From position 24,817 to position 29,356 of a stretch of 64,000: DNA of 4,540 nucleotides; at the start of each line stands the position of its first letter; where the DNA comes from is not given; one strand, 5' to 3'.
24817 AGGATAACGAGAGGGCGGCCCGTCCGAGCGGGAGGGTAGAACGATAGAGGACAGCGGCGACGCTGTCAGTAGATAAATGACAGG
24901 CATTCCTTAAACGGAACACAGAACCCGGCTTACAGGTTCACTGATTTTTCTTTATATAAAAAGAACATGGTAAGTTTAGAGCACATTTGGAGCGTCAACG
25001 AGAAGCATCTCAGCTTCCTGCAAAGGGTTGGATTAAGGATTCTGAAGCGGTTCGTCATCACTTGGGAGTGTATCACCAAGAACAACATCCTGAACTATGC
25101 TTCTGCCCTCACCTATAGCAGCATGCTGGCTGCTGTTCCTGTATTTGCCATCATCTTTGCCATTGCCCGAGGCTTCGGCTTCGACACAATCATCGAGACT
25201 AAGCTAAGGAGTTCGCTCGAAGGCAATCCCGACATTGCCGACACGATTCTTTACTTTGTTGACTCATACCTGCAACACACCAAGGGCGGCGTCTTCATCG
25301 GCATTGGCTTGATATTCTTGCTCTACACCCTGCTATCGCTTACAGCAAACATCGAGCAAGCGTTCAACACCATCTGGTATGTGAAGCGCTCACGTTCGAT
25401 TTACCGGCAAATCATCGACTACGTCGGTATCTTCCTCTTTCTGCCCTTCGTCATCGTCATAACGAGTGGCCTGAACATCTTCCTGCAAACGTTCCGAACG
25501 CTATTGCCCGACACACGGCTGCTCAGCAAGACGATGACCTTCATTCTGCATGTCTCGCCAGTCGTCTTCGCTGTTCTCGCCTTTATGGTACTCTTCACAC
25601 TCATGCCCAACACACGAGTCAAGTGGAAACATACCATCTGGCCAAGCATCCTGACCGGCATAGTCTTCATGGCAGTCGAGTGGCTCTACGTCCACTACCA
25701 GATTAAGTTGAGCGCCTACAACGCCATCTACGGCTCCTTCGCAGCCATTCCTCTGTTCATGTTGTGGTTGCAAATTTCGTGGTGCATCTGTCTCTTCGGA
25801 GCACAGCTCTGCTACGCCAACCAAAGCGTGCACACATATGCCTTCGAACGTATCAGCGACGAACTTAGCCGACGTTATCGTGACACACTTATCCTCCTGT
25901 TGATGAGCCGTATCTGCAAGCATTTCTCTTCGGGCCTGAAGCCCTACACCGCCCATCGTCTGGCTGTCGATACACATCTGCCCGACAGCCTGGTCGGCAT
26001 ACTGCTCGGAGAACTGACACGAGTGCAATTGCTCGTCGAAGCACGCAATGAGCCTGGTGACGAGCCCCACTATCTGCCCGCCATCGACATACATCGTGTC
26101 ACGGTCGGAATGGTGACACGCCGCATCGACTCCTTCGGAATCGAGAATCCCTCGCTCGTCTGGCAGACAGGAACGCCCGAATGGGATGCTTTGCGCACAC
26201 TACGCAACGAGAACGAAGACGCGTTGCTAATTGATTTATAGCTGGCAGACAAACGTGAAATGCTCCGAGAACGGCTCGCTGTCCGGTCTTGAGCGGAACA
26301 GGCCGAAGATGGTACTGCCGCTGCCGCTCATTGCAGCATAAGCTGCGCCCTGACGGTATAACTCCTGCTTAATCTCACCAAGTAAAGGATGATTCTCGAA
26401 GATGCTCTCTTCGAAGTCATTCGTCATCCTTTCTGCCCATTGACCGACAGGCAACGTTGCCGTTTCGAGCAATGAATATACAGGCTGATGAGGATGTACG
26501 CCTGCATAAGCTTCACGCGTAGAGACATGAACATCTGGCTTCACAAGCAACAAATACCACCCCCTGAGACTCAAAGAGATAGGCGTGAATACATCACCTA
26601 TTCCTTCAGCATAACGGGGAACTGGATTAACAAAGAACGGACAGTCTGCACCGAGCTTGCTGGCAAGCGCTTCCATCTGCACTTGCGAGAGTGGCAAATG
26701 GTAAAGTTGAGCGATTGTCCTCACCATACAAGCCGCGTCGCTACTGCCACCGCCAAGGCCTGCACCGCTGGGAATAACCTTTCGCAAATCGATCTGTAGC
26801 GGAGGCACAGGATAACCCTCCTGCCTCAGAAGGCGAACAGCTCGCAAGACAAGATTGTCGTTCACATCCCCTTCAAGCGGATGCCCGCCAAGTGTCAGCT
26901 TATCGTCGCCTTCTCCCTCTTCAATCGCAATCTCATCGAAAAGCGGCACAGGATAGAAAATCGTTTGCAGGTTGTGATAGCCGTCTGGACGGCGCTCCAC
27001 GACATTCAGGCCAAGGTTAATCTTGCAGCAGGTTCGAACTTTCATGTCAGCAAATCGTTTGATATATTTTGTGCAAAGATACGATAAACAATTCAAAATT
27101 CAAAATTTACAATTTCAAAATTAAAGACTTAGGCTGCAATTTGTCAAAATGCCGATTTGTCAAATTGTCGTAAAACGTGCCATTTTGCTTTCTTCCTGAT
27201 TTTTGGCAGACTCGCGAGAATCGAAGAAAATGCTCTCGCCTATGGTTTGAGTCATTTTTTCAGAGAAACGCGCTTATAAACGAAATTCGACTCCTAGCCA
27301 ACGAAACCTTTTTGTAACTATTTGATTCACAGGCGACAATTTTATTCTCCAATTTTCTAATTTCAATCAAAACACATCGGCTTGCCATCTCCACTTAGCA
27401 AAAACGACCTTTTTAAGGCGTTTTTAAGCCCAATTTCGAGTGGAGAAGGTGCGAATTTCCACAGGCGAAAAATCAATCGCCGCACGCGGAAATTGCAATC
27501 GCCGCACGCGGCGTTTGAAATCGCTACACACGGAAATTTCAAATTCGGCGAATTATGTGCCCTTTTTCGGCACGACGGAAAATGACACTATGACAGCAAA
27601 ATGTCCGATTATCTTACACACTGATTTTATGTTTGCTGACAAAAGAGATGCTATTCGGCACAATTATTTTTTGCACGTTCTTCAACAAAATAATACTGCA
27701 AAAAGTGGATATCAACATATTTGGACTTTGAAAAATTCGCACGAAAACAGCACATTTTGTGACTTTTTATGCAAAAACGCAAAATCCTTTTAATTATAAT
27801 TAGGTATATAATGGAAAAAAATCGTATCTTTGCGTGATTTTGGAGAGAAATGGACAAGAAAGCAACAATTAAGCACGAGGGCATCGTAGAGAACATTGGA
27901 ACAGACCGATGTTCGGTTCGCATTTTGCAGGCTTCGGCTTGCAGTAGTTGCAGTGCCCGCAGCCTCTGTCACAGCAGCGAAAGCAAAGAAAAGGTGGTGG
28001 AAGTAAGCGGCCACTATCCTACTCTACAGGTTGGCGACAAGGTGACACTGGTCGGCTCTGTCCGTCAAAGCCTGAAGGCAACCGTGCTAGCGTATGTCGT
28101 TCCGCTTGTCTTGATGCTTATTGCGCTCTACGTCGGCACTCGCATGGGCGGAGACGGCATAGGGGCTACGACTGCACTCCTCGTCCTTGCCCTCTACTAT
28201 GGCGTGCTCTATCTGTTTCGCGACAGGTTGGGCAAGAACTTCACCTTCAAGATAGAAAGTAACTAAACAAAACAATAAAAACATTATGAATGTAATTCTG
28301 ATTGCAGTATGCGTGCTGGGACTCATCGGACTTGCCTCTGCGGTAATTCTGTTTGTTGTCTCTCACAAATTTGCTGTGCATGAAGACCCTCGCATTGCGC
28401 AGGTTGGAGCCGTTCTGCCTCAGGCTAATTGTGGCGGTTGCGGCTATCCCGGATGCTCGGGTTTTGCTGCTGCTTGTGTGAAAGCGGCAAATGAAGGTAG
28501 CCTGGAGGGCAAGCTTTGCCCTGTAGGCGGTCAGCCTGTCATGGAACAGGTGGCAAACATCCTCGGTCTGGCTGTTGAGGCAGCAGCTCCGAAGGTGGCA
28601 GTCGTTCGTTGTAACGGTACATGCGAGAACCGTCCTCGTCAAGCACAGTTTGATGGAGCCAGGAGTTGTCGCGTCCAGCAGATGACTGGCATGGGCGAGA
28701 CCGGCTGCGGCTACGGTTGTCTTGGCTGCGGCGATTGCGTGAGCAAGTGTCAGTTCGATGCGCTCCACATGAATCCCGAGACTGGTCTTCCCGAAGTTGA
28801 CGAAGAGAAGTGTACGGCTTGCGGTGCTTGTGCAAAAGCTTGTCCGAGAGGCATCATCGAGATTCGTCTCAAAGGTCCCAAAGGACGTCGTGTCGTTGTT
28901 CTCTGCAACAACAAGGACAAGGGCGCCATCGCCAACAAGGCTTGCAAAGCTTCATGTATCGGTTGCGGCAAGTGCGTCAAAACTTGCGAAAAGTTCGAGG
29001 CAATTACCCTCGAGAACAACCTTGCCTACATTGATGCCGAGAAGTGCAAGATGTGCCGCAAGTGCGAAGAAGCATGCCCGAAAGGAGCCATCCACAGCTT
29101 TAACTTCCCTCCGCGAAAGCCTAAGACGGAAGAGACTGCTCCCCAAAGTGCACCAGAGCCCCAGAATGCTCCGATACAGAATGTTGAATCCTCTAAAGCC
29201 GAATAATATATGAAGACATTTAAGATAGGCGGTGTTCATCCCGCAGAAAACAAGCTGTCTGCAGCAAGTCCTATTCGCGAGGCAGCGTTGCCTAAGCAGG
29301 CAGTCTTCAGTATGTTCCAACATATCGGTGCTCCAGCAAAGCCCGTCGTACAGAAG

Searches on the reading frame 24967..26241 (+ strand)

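Call 55: search_protein_families(library=pfam, proteins=[window:24967-26241:+], max_evalue=0.00001)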
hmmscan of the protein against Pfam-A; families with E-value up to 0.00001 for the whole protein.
window:24967-26241:+ (424 aa): 1 family
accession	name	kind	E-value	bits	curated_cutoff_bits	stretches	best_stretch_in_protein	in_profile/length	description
PF03631.20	Virul_fac_BrkB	-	7e-52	177.1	33.7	1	38-286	2-256/259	Virulence factor BrkB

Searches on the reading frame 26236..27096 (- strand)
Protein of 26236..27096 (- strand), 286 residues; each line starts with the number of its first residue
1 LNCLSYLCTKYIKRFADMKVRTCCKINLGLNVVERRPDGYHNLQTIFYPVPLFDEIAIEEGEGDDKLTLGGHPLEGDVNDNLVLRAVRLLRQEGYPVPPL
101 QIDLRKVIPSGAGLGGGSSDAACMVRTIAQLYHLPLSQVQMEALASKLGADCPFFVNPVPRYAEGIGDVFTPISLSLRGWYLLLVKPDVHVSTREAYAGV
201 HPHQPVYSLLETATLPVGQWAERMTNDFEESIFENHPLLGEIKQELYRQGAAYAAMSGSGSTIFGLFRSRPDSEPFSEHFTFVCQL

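Call 56: search_protein_families(library=pfam, proteins=[window:26236-27096:-], max_evalue=0.00001)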
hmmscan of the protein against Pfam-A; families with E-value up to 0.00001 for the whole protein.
window:26236-27096:- (286 aa): 2 families
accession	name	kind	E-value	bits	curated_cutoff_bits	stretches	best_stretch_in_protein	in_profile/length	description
PF00288.32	GHMP_kinases_N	-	1.8e-14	54.2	22.3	1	81-155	1-83/87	GHMP kinases N terminal domain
PF08544.19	GHMP_kinases_C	-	1.5e-08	35.4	21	1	220-274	13-73/85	GHMP kinases C terminal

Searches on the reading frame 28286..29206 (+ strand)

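Call 56: search_protein_families(library=pfam, proteins=[window:28286-29206:+], max_evalue=0.00001)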
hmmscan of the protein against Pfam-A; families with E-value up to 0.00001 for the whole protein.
window:28286-29206:+ (306 aa): 9 families
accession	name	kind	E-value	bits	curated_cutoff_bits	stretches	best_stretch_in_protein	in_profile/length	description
PF00037.32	Fer4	-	3.6e-18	65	21.1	2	169-192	1-24/24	4Fe-4S binding domain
PF12837.12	Fer4_6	-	1.3e-15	56.9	25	2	169-191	2-24/24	4Fe-4S binding domain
PF12838.12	Fer4_7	-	2.5e-15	57.1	27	2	145-190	2-52/52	4Fe-4S dicluster domain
PF14697.11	Fer4_21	-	1e-13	51.6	35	2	145-192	8-58/59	4Fe-4S dicluster domain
PF13237.11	Fer4_10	-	2.4e-13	50.2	25.5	1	145-187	9-53/53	4Fe-4S dicluster domain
PF13187.11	Fer4_9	-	3.9e-12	46.4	27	1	145-190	2-51/52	4Fe-4S dicluster domain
PF12797.12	Fer4_2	-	4.8e-09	36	24.5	1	169-187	3-21/22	4Fe-4S binding domain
PF13484.11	Fer4_16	-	8.8e-09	36.5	30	0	175-234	1-63/66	4Fe-4S double cluster binding domain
PF04060.18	FeS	-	3e-08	33.7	23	1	44-66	1-23/33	Putative Fe-S cluster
